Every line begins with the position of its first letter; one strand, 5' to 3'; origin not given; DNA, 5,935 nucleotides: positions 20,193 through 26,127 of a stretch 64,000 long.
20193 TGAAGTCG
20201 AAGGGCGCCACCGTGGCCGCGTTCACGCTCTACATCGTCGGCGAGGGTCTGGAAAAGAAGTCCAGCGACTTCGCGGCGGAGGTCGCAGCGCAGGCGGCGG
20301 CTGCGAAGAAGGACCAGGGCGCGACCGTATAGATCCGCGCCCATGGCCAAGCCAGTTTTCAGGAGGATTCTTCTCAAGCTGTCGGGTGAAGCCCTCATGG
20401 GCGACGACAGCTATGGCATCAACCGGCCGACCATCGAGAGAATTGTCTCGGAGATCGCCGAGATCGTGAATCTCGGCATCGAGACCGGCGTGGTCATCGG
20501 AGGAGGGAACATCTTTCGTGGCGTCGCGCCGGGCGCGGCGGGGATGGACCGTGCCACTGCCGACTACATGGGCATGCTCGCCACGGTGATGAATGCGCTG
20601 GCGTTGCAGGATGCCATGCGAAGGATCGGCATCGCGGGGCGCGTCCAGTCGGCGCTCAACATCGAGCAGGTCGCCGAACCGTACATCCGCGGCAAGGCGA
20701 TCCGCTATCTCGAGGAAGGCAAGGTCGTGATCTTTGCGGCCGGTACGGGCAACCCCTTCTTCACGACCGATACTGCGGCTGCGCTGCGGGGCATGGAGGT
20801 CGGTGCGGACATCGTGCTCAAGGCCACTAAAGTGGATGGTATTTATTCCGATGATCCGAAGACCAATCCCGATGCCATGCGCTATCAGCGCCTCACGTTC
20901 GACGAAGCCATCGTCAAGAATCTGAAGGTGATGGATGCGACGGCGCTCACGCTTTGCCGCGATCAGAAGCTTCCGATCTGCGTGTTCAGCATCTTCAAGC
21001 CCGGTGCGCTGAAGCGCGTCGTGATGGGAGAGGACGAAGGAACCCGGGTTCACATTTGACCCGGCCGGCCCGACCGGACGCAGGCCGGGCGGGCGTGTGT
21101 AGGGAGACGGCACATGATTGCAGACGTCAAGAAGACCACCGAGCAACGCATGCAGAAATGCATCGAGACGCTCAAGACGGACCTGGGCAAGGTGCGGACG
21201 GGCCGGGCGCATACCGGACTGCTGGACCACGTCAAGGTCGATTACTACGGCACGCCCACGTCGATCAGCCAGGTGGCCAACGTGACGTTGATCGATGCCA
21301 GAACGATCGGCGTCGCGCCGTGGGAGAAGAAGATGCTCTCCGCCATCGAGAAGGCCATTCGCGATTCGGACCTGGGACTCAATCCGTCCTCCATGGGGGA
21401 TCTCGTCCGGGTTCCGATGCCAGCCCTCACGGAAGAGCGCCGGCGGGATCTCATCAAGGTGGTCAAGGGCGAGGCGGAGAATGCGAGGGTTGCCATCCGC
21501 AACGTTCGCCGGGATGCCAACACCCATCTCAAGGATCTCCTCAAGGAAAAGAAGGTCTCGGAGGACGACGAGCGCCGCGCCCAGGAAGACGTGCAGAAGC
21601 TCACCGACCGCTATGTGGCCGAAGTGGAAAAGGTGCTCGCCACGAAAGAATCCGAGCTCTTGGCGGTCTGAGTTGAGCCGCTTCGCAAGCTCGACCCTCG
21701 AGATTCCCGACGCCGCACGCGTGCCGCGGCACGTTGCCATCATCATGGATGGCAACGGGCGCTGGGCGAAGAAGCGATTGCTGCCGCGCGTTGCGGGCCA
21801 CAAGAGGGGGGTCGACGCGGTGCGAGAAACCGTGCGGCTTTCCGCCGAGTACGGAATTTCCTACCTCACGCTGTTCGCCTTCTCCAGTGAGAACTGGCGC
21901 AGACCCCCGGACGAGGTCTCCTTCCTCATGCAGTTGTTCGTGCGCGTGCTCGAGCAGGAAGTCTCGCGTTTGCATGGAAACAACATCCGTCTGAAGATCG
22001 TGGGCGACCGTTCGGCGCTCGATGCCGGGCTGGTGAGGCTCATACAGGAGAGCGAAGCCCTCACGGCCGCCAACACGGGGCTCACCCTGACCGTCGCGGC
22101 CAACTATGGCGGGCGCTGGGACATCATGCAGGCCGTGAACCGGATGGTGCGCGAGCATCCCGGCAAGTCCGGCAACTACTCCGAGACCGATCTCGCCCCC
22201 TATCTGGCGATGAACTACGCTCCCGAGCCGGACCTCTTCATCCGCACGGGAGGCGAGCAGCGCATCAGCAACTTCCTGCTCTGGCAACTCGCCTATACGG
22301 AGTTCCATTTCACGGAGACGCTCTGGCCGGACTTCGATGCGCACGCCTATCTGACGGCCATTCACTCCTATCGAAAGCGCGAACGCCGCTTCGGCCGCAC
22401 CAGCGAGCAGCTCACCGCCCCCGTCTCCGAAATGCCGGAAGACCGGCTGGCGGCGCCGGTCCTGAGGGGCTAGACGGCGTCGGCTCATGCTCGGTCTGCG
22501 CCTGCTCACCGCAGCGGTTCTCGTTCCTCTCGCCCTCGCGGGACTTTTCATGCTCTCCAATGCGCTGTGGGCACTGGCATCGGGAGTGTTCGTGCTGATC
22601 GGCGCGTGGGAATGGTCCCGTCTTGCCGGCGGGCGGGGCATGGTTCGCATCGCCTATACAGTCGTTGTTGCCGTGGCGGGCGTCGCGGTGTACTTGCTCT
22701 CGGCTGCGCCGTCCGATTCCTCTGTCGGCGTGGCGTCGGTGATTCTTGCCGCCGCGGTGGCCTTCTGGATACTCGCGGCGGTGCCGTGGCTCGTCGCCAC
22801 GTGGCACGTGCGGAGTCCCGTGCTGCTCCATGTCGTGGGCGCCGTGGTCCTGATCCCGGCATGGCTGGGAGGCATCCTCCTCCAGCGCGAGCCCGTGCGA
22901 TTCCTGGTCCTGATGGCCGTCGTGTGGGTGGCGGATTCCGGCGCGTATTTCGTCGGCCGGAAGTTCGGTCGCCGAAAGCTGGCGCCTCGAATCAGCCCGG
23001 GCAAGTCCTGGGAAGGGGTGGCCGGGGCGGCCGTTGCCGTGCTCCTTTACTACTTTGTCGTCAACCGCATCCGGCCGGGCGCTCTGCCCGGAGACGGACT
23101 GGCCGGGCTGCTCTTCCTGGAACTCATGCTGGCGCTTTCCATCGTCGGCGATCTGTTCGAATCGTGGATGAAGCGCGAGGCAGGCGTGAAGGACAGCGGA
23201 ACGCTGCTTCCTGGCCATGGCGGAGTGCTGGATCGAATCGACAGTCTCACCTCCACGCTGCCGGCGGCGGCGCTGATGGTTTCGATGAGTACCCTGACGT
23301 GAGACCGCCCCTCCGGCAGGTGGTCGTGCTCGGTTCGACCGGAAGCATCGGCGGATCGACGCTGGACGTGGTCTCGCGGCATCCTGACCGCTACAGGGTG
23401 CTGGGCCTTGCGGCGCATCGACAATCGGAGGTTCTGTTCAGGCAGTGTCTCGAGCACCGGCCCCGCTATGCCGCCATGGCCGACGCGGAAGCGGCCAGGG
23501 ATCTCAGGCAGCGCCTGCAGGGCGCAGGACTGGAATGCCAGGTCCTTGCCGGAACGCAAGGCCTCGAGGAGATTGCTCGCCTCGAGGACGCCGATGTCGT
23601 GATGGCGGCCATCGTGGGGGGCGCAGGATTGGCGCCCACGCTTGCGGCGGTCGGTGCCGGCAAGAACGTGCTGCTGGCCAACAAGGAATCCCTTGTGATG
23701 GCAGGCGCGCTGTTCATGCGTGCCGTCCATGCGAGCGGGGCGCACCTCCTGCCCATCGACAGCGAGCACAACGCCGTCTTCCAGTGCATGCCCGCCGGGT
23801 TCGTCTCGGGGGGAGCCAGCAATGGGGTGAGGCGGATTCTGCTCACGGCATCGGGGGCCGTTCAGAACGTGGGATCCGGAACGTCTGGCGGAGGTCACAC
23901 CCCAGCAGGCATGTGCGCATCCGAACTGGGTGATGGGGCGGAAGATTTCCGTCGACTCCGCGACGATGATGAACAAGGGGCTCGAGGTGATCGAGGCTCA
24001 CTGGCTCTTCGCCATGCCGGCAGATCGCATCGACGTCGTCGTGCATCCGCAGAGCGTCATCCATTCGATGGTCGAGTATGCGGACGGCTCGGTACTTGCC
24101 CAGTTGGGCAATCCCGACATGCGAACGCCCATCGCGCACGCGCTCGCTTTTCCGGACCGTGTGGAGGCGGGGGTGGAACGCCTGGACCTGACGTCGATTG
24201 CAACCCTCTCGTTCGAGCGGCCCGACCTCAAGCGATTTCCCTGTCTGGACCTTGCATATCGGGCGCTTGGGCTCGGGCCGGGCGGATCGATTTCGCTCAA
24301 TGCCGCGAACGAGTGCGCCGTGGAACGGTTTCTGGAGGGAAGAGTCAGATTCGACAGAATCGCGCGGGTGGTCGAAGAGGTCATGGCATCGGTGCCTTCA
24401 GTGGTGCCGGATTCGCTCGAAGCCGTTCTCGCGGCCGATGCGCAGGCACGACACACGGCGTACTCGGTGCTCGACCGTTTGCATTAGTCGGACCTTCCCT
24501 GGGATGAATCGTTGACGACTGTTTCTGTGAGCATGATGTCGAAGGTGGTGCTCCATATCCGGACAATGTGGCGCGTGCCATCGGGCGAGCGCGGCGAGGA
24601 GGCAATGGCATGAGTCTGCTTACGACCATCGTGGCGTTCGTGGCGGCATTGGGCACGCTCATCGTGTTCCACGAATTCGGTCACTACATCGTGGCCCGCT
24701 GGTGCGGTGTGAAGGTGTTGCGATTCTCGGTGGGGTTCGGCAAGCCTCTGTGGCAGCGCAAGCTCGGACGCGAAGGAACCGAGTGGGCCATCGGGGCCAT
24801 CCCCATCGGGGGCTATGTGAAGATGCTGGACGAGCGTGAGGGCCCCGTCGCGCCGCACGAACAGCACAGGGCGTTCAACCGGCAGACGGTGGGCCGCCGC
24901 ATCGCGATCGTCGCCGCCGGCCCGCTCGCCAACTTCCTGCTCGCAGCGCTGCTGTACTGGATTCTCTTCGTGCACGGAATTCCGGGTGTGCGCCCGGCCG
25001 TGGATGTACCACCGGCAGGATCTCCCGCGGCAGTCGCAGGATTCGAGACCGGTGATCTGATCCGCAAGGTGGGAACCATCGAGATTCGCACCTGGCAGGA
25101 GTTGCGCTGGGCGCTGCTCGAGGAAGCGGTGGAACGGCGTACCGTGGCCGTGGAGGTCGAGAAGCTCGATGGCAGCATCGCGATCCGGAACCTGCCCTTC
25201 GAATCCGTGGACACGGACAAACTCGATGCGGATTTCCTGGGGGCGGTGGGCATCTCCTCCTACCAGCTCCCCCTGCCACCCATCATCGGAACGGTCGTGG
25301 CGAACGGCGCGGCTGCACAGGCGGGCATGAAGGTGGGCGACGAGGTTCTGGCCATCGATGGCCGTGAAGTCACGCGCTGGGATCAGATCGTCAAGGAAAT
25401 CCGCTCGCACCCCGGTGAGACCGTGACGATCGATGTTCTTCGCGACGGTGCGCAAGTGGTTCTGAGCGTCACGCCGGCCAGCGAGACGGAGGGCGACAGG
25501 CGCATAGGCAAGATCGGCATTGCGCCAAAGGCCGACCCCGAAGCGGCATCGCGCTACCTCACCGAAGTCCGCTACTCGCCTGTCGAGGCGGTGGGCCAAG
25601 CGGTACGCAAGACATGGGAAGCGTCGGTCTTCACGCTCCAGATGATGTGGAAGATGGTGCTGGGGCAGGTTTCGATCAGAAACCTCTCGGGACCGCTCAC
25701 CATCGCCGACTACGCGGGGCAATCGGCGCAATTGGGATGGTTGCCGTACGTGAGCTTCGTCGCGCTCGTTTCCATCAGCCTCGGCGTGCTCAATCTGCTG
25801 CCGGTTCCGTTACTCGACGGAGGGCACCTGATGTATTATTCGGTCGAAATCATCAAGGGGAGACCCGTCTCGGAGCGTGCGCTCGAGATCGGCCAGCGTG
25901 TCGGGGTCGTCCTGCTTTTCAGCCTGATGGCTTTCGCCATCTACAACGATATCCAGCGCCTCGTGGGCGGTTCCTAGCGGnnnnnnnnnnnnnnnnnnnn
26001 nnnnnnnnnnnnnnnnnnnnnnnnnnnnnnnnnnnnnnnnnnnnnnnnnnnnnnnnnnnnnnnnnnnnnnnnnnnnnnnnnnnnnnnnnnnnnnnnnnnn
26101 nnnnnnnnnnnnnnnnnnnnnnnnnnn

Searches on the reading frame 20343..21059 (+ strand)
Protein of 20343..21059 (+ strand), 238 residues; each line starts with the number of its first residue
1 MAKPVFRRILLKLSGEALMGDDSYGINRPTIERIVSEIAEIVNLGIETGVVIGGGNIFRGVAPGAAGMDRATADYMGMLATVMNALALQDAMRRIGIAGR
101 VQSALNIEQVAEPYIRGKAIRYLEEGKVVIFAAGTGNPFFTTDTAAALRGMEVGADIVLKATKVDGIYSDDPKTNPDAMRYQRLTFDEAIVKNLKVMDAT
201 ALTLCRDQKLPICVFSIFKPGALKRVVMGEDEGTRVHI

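Call 50: search_protein_families(library=pfam, proteins=[window:20343-21059:+])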
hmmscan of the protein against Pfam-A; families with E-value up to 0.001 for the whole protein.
window:20343-21059:+ (238 aa): 1 family
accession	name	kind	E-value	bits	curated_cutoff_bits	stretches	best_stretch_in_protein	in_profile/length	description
PF00696.33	AA_kinase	-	9e-34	117.7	24.9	1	8-216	2-234/234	Amino acid kinase family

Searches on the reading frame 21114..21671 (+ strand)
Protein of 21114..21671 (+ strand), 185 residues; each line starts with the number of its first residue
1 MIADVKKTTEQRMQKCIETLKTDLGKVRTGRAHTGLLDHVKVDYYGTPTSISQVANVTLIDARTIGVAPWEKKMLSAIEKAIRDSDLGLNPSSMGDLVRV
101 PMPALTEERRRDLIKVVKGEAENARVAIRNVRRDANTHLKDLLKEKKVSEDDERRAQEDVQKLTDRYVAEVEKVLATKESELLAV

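Call 50: search_protein_families(library=pfam, proteins=[window:21114-21671:+])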
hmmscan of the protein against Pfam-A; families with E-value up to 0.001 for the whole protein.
window:21114-21671:+ (185 aa): 1 family
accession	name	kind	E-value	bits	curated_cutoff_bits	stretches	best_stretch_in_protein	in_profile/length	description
PF01765.24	RRF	-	1.6e-66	223.6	29.7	1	20-183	1-164/164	Ribosome recycling factor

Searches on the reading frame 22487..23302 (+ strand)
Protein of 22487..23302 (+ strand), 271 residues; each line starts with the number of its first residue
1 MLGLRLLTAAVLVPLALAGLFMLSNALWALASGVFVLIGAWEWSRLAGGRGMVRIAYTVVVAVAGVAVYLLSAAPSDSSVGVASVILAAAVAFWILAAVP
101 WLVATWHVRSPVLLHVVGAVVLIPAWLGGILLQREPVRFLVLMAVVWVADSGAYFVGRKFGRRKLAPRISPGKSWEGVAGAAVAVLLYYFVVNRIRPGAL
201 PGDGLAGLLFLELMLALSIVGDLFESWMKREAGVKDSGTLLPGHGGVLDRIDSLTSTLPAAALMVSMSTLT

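Call 50: search_protein_families(library=pfam, proteins=[window:22487-23302:+])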
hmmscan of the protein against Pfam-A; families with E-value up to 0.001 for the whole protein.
window:22487-23302:+ (271 aa): 1 family
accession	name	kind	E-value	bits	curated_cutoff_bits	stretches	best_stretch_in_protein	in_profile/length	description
PF01148.25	CTP_transf_1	-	1.1e-53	183.2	24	1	5-266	3-262/264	Cytidylyltransferase family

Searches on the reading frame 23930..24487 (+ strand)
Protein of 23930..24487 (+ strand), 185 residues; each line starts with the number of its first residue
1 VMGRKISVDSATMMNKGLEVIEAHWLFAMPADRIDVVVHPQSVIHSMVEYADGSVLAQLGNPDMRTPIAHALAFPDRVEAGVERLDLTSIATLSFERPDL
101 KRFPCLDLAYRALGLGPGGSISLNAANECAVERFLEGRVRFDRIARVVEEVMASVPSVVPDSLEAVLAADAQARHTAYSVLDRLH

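Call 50: search_protein_families(library=pfam, proteins=[window:23930-24487:+])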
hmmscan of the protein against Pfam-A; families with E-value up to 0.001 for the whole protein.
window:23930-24487:+ (185 aa): 2 families
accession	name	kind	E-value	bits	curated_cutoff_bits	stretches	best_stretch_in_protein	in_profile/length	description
PF13288.12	DXPR_C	-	8e-40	136.1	27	1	59-175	1-114/115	DXP reductoisomerase C-terminal domain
PF08436.17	DXP_redisom_C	-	3e-12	47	26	1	2-27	59-84/84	1-deoxy-D-xylulose 5-phosphate reductoisomerase C-terminal domain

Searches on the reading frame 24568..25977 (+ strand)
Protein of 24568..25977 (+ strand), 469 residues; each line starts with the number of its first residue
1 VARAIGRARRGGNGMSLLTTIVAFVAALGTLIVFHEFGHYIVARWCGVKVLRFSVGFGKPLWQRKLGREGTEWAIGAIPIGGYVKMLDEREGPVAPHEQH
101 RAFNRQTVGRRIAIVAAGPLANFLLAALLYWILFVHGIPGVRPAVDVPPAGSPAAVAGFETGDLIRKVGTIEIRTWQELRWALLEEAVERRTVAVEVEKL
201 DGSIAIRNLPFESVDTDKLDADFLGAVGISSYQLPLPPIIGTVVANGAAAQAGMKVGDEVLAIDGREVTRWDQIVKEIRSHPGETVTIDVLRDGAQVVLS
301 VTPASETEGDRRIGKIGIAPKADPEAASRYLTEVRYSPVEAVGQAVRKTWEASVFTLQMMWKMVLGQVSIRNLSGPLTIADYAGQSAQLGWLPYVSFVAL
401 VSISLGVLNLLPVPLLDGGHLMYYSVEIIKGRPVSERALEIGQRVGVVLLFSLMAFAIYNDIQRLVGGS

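Call 50: search_protein_families(library=pfam, proteins=[window:24568-25977:+])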
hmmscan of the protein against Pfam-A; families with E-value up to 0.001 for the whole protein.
window:24568-25977:+ (469 aa): 5 families
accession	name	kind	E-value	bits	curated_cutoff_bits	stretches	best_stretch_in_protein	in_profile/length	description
PF02163.28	Peptidase_M50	-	1.4e-69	234.3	27.2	1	23-453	1-221/221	Peptidase family M50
PF17820.7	PDZ_6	-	4.4e-19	68.4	27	2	240-292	2-54/54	PDZ domain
PF13180.12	PDZ_2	-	2.9e-18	66.4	27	2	228-301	4-78/80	PDZ domain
PF00595.29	PDZ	-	3.5e-10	40.5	23.2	1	237-290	26-80/81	PDZ domain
PF14685.13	PDZ_Tricorn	-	0.00022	21.6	25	0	250-295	34-81/88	Tricorn protease PDZ domain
